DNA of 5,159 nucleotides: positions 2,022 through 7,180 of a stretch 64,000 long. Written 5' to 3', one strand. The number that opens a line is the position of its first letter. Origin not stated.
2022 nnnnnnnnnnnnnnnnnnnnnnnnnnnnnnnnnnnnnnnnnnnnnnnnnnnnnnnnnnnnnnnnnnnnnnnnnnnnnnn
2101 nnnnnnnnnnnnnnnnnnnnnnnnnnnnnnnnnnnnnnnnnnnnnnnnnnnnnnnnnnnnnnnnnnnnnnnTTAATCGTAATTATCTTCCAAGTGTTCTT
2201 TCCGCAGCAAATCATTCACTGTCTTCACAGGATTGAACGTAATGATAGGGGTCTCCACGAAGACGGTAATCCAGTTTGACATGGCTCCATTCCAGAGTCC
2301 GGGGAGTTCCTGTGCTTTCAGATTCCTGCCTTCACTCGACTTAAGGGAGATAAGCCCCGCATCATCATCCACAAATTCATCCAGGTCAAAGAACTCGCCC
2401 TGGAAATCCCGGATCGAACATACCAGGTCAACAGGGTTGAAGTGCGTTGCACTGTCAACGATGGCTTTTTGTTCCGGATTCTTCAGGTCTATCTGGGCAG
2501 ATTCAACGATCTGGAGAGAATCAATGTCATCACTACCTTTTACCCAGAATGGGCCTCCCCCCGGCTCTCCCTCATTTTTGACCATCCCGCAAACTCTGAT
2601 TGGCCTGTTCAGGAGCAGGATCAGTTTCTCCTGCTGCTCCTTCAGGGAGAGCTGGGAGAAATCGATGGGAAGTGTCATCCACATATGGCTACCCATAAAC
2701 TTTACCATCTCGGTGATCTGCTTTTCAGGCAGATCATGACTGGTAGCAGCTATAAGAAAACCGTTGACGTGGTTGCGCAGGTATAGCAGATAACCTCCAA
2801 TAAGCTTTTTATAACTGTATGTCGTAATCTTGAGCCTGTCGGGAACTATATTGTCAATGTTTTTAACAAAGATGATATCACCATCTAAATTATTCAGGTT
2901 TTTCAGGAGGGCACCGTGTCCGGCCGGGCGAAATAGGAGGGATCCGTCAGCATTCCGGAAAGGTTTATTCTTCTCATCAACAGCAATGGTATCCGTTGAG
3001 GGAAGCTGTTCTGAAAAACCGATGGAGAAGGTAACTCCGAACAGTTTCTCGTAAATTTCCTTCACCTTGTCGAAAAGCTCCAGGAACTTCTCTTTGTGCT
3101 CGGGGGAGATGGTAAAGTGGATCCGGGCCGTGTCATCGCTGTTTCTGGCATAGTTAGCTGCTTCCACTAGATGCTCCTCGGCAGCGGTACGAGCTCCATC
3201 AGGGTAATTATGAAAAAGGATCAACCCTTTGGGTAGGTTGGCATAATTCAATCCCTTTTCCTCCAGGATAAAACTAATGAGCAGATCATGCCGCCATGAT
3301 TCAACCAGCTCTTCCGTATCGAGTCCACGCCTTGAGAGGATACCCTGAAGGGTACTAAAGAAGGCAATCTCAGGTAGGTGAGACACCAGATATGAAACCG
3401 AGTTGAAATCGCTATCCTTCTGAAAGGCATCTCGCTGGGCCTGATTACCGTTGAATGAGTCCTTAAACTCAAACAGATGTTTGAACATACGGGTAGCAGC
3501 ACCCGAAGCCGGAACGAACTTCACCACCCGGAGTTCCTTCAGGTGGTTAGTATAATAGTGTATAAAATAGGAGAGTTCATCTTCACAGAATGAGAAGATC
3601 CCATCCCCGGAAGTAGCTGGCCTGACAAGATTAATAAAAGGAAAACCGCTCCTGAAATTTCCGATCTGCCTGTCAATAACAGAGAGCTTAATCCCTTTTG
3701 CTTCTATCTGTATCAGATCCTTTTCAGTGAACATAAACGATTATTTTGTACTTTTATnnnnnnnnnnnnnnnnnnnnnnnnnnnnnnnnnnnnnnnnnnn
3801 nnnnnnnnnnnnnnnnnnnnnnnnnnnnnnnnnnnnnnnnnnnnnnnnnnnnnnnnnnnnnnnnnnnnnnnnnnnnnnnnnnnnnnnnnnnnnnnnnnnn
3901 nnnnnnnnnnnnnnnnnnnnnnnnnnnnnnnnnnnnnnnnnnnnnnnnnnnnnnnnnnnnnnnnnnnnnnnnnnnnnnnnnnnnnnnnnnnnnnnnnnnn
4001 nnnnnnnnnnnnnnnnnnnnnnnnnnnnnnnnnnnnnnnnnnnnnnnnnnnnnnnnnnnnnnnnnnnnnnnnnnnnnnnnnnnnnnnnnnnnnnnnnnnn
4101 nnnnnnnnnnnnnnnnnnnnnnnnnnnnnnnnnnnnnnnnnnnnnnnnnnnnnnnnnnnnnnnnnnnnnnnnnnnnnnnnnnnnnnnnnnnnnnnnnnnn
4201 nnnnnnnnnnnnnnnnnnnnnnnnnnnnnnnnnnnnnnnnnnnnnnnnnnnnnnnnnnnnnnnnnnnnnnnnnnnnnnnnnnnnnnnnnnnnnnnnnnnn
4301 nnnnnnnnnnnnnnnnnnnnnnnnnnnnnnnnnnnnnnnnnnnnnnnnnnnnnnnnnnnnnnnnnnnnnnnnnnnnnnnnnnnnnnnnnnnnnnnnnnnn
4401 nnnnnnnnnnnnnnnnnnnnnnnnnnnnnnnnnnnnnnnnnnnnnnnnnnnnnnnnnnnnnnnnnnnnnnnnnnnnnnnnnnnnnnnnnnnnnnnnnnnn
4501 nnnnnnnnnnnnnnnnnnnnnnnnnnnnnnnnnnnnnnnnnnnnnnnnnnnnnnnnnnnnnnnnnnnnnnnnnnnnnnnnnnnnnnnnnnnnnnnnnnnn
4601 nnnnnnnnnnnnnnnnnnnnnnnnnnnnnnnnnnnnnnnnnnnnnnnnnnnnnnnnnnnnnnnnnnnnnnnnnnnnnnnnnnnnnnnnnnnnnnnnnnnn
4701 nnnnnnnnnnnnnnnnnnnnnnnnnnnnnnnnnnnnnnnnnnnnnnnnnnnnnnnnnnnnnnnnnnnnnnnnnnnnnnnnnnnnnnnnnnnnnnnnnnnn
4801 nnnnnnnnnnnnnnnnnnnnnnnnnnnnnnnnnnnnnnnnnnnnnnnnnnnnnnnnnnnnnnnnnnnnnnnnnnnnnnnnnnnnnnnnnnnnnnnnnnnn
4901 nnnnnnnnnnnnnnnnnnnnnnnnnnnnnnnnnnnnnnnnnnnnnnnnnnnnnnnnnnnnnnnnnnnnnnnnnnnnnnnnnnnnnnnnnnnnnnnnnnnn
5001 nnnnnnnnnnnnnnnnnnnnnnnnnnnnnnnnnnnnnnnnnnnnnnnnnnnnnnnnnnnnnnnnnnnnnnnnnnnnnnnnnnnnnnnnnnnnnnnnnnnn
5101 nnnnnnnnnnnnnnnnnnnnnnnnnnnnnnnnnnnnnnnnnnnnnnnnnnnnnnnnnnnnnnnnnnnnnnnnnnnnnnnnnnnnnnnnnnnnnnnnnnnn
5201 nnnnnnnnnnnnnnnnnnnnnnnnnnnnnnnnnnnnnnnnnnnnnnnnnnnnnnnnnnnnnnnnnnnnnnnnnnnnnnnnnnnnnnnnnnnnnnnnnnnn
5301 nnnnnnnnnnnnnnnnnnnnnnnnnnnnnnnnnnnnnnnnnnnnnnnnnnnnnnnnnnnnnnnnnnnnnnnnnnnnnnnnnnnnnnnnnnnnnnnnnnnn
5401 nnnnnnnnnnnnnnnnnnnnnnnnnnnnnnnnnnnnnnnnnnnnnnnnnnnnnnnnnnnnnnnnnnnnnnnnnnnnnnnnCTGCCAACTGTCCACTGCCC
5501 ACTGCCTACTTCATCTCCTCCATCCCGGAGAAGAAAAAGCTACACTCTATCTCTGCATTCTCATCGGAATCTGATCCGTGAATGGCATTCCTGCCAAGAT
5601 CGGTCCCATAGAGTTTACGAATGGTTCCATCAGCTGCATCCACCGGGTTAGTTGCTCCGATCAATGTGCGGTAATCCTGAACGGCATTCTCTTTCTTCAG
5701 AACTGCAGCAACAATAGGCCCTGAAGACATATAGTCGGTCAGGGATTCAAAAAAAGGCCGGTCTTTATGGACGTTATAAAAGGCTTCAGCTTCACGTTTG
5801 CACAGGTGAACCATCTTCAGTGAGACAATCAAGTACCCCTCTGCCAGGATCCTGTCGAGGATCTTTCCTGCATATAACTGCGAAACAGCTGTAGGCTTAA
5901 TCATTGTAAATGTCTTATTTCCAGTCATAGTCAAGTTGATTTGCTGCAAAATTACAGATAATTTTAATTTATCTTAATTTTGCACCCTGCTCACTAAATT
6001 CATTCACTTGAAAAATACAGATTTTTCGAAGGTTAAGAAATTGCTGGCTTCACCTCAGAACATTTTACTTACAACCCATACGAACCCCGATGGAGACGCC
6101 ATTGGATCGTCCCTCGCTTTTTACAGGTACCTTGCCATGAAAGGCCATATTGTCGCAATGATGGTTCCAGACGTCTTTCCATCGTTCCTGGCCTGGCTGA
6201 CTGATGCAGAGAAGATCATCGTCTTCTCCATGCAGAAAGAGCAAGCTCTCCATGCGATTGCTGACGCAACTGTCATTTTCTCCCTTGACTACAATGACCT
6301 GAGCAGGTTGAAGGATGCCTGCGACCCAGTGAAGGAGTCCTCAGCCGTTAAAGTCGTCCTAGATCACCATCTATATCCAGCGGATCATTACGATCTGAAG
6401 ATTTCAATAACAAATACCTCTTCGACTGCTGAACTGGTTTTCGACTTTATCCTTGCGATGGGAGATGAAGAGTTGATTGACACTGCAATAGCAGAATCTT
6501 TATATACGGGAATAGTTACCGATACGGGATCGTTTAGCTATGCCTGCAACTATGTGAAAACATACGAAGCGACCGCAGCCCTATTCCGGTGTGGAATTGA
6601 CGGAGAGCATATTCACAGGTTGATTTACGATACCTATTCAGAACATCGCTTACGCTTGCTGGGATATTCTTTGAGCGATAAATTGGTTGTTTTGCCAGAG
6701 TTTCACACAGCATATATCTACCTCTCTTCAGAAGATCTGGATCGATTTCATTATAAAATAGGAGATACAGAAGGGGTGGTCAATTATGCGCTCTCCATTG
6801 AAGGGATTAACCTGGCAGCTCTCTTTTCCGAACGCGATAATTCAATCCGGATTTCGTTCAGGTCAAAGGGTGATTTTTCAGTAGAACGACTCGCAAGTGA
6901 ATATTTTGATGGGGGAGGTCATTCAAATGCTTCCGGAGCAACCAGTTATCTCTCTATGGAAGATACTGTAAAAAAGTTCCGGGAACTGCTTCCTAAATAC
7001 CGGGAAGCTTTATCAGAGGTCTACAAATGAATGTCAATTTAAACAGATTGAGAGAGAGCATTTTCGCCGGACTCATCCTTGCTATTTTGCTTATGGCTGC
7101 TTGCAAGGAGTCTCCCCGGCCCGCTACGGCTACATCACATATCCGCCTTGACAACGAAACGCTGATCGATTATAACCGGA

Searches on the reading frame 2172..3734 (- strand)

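Call 72: search_protein_families(library=pfam, proteins=[window:2172-3734:-], max_evalue=0.000001)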
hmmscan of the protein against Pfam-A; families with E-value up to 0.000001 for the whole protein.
window:2172-3734:- (520 aa): 1 family
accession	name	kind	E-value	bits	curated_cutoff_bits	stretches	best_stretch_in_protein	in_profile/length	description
PF14134.11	DUF4301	-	2.6e-207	690.1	27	1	3-514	1-506/507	Domain of unknown function (DUF4301)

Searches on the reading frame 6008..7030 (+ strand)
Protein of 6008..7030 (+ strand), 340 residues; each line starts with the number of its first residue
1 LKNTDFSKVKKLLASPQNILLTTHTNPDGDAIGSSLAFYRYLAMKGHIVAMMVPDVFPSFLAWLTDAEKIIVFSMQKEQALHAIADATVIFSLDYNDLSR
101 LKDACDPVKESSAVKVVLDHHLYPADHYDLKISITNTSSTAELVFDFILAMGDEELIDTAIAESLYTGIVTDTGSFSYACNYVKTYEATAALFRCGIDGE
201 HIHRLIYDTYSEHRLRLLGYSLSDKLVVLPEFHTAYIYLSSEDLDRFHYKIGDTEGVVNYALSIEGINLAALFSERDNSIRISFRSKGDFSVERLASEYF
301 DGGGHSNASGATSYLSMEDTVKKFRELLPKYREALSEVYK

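Call 72: search_protein_families(library=pfam, proteins=[window:6008-7030:+], max_evalue=0.000001)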
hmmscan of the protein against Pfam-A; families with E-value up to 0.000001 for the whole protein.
window:6008-7030:+ (340 aa): 2 families
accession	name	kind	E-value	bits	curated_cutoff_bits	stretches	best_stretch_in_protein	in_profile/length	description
PF01368.27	DHH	-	1.7e-18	67.5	28.1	1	18-169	1-125/125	DHH family, N-terminal domain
PF02272.25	DHHA1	-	3.9e-09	37.3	25.9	1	252-327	16-95/102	DHHA1 domain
